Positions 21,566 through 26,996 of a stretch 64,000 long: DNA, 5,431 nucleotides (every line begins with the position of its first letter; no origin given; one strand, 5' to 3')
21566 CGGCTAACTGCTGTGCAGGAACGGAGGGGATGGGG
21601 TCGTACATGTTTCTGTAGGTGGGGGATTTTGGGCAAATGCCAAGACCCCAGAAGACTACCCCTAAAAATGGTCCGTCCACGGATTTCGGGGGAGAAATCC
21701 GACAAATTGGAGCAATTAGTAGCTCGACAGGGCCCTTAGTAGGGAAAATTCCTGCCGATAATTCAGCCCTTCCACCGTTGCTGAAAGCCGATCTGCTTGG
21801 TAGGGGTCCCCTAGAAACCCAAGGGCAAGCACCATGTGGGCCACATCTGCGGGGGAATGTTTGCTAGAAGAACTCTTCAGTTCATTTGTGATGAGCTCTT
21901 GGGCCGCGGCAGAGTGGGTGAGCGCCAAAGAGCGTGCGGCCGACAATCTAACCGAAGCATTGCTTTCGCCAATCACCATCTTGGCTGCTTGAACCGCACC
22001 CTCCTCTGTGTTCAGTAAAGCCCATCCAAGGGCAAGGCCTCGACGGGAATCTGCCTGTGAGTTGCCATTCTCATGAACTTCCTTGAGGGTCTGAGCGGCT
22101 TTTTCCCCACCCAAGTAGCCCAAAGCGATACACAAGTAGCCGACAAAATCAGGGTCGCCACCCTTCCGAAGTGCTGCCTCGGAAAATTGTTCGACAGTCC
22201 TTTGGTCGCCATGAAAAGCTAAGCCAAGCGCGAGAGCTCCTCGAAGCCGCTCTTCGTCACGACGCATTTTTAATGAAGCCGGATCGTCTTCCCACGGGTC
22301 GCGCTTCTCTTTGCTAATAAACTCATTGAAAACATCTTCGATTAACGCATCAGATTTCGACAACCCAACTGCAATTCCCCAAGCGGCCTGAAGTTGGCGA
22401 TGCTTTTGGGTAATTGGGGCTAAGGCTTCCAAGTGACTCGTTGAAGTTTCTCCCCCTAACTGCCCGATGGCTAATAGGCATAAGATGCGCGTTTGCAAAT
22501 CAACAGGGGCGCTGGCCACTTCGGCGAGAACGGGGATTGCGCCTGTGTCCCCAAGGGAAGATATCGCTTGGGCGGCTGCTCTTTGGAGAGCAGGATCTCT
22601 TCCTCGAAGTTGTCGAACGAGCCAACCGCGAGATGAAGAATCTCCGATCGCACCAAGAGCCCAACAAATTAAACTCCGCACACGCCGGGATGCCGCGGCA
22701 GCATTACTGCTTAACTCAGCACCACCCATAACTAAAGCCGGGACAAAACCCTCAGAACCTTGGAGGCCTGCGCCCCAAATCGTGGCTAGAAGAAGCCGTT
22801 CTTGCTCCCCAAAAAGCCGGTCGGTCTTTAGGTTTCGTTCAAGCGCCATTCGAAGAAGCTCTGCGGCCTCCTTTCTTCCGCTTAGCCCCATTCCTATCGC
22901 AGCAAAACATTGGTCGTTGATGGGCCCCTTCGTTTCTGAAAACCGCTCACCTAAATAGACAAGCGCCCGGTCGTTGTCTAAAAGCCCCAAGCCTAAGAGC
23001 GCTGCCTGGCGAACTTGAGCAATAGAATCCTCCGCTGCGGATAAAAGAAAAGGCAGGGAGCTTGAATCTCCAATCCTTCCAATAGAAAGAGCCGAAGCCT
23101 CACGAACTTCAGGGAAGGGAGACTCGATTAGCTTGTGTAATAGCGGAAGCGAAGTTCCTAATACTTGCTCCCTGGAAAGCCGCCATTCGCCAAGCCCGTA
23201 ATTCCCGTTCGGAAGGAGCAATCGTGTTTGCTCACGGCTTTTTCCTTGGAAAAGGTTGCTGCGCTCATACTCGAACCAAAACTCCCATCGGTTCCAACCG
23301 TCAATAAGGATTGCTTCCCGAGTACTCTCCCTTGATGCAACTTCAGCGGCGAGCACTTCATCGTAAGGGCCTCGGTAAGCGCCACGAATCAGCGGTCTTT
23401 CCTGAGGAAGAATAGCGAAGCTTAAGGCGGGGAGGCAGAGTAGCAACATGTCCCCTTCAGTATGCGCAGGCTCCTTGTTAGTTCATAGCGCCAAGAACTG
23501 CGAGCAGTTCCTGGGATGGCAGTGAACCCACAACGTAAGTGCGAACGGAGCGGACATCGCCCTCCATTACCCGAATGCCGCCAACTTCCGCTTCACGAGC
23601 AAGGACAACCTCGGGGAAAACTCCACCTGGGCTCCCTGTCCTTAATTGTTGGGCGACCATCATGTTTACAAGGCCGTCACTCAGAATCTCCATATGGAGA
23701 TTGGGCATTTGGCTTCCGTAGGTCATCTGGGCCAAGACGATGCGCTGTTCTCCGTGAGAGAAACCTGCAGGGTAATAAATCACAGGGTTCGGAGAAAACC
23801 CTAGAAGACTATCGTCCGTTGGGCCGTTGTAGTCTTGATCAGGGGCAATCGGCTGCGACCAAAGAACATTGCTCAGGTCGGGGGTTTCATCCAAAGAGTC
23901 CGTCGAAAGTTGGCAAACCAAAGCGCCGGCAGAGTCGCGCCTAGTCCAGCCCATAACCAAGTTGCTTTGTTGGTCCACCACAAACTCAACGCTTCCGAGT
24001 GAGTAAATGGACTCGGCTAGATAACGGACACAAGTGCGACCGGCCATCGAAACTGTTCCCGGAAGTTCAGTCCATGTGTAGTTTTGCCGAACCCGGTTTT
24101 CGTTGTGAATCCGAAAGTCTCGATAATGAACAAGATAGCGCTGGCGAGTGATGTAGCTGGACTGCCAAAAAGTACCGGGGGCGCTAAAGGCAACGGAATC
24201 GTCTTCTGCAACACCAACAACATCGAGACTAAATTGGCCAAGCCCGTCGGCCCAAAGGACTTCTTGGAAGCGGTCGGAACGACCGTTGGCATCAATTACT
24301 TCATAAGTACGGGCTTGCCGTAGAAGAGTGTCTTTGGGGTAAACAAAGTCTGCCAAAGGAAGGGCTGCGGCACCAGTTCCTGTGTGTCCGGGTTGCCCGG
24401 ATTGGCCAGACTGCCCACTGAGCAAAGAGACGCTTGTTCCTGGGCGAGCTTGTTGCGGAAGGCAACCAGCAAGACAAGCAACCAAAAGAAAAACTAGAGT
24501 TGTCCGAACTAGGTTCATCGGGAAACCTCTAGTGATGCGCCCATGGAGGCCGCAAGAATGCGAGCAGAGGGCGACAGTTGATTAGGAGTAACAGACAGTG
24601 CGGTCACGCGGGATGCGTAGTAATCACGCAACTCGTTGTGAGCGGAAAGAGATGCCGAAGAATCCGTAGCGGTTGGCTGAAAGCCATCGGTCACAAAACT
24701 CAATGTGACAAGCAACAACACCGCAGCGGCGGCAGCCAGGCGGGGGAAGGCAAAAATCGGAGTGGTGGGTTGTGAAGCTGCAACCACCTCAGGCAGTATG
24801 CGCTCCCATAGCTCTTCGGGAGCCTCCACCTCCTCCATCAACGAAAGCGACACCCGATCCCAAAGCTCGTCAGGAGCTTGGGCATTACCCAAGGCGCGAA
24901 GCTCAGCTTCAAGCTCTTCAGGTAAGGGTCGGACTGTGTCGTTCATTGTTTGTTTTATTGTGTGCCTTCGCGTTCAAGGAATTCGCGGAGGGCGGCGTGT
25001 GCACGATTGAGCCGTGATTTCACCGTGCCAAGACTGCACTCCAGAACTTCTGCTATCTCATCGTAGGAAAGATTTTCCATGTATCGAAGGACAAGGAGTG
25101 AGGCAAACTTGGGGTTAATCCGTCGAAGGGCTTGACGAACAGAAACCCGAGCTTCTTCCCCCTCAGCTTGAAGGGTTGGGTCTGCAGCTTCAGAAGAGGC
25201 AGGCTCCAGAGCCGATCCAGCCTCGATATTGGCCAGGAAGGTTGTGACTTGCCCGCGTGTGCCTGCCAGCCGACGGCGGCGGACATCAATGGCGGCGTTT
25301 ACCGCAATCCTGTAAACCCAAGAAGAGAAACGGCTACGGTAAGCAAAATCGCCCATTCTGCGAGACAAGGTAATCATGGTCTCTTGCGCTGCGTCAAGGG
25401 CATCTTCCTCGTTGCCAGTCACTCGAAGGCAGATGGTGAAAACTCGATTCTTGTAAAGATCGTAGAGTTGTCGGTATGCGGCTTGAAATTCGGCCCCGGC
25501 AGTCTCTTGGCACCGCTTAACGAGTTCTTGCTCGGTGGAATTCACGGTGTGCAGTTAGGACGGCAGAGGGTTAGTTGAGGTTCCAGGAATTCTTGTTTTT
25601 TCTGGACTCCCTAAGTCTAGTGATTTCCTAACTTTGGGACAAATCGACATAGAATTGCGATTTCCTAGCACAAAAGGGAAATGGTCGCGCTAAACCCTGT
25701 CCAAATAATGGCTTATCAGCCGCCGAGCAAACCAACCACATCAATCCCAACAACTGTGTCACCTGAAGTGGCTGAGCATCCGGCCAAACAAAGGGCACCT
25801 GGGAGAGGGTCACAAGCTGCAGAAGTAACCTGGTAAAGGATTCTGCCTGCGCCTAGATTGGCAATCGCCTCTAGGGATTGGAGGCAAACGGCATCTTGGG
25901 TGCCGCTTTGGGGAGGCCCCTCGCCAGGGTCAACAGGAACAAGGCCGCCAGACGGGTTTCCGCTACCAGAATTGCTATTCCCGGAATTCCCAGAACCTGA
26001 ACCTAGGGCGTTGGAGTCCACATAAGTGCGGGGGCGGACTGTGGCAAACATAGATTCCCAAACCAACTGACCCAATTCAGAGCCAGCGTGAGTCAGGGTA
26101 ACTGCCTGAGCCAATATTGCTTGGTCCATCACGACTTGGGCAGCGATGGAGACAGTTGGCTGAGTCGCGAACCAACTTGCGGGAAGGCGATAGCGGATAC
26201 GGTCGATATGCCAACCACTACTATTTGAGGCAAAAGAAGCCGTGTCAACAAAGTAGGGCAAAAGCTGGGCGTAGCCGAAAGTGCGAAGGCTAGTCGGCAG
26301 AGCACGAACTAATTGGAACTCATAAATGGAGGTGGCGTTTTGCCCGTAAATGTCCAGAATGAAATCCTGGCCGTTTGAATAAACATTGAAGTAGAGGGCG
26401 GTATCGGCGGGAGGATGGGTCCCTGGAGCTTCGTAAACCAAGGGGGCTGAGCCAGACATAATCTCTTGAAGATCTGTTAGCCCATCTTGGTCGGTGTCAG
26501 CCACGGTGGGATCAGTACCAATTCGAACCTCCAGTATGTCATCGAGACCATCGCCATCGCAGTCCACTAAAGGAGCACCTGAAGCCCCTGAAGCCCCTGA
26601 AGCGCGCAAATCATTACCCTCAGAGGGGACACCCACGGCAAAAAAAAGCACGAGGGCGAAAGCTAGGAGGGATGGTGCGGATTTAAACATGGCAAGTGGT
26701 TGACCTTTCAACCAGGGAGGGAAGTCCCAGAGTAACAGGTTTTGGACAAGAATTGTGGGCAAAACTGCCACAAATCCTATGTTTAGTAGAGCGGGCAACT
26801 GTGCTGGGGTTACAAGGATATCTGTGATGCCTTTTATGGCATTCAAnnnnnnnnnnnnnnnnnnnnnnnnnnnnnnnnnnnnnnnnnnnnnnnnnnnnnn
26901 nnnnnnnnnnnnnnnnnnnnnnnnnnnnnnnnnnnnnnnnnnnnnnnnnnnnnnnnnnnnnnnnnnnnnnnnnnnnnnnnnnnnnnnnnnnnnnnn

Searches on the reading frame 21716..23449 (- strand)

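Call 44: search_protein_families(library=pfam, proteins=[window:21716-23449:-], max_evalue=0.0001)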
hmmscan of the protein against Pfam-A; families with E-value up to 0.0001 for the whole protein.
window:21716-23449:- (577 aa): 3 families
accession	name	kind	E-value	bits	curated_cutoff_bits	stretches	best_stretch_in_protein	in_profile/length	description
PF13646.12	HEAT_2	-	3.6e-32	110.9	27.7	2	102-172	3-73/88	HEAT repeats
PF03130.22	HEAT_PBS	-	7e-12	45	20.9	0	115-141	1-27/27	PBS lyase HEAT-like repeat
PF02985.28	HEAT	-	1.7e-10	40.6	23.5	0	102-128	3-29/31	HEAT repeat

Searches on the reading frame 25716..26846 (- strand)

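Call 43: search_protein_families(library=pfam, proteins=[window:25716-26846:-], max_evalue=0.0001)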
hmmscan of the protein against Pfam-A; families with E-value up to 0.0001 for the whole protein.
window:25716-26846:- (376 aa): 1 family
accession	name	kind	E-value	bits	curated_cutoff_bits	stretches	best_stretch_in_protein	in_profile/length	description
PF18884.5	TSP3_bac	-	3.7e-08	33.5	25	1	95-115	1-21/22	Bacterial TSP3 repeat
